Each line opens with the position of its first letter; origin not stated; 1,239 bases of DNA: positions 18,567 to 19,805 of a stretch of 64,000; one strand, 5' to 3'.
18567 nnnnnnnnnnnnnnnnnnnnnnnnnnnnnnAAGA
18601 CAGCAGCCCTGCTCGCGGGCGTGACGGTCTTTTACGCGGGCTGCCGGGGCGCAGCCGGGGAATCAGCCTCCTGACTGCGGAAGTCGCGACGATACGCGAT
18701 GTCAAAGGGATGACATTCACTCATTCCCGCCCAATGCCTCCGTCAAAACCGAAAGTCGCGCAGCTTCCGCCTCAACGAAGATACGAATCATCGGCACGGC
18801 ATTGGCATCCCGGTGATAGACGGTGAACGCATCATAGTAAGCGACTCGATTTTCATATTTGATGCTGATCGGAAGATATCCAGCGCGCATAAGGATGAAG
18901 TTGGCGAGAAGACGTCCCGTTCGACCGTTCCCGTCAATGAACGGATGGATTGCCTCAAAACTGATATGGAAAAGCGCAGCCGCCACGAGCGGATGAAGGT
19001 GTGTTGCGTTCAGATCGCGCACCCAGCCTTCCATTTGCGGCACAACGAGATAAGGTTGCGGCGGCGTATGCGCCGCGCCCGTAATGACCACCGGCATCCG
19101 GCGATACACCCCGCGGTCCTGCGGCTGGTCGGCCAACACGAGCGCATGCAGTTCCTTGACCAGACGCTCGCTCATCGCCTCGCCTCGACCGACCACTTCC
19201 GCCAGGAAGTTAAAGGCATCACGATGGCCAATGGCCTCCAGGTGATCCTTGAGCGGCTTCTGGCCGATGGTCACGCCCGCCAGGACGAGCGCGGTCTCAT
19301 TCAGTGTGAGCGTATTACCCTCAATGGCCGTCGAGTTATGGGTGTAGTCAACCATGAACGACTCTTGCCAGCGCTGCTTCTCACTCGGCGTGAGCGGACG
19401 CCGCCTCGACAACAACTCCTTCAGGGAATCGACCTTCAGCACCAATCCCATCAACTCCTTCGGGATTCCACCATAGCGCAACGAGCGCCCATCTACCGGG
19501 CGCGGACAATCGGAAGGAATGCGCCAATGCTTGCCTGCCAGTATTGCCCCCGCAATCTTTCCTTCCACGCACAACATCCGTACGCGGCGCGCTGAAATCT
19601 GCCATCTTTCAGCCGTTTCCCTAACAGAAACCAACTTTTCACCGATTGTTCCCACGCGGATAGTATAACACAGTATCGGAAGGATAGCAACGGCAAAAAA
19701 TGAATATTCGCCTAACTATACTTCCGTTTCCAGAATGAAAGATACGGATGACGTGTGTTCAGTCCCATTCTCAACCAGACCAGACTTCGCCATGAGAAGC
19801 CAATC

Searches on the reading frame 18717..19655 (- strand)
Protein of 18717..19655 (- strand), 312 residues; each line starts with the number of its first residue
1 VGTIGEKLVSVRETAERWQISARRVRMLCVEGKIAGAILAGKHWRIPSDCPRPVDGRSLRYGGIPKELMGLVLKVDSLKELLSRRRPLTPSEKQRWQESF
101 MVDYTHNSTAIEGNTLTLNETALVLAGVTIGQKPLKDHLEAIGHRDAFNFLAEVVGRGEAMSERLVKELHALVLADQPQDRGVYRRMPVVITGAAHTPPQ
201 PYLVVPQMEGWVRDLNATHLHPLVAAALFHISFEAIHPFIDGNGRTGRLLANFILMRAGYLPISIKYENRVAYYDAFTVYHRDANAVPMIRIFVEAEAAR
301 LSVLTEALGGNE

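Call 3: search_protein_families(library=pfam, proteins=[window:18717-19655:-], max_evalue=0.1)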
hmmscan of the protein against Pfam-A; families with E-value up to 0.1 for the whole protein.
window:18717-19655:- (312 aa): 3 families
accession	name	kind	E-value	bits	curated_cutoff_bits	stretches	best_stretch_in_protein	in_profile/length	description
PF02661.23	Fic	-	2.7e-22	79.8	24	1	162-255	3-93/93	Fic/DOC family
PF12728.13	HTH_17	-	0.00018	22.1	27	1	9-49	2-41/51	Helix-turn-helix domain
PF20038.5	HTH_59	-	0.011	16.1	27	1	8-31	7-30/66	Helix-turn-helix domain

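Call 4: search_protein_families(library=ncbifam, proteins=[window:18717-19655:-], max_evalue=0.1)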
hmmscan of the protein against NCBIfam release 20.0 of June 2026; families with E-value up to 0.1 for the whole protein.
window:18717-19655:- (312 aa): 9 families
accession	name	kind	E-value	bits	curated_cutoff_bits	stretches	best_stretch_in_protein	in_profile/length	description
NF046030.1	ProtAdlyltaseSoFic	equivalog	2.3e-14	53.1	550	1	197-271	151-227/361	protein adenylyltransferase Fic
TIGR02613.1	mob_myst_B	hypoth_equivalog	1.2e-06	28.6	124.4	1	158-265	46-151/186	mobile mystery protein B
NF041381.1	XopAC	subfamily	2.3e-05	23.3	450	1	144-273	287-429/451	XopAC/AvrAC family type III secretion system effector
TIGR01764.1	excise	domain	0.0065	16.8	28.8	1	10-48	3-40/49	excisionase family DNA-binding protein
TIGR01550.1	DOC_P1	subfamily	0.011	15.9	38.65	1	230-260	59-89/122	type II toxin-antitoxin system death-on-curing family toxin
NF043028.1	T4SS_AnkX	equivalog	0.013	13.6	1400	1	232-271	220-259/938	Dot/Icm T4SS effector AnkN/AnkX/LegA8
NF010653.0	PRK14052.1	equivalog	0.019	14.1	364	1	236-270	347-382/387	VopS family T3SS effector adenosine monophosphate-protein transferase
NF046029.1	ProtAdlyltaseNmFic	equivalog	0.05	13.3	230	1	233-263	93-123/177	protein adenylyltransferase Fic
NF045983.1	ProtAdnltaseVbhT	equivalog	0.064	12.4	800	1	228-260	126-158/419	type II toxin-antitoxin system protein adenylyltransferase VbhT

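Call 5: search_protein_families(library=padloc, proteins=[window:18717-19655:-], max_evalue=0.1)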
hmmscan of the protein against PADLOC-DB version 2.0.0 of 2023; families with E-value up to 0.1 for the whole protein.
window:18717-19655:- (312 aa): 9 families
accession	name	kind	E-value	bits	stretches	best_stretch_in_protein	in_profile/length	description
PDLC04840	PDC-S04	-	8.3e-39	131.6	1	93-302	4-220/227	-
PDLC03963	SoFic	-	6.6e-36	122.4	1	96-296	52-259/361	-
PDLC04836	PDC-S04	-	8.3e-31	105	1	100-285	25-217/244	-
PDLC04837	PDC-S04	-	4.1e-23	79.9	1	98-296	23-223/234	-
PDLC04966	PDC-S24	-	1.4e-13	48.6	1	152-275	224-362/497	-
PDLC04839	PDC-S04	-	1.1e-11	42.8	1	224-293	128-198/205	-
PDLC04838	PDC-S04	-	7.8e-07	27.1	1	225-294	132-199/209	-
PDLC04841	PDC-S04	-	0.0069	14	1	231-285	204-258/292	-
PDLC04842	PDC-S04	-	0.022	12.5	1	233-258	108-133/202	-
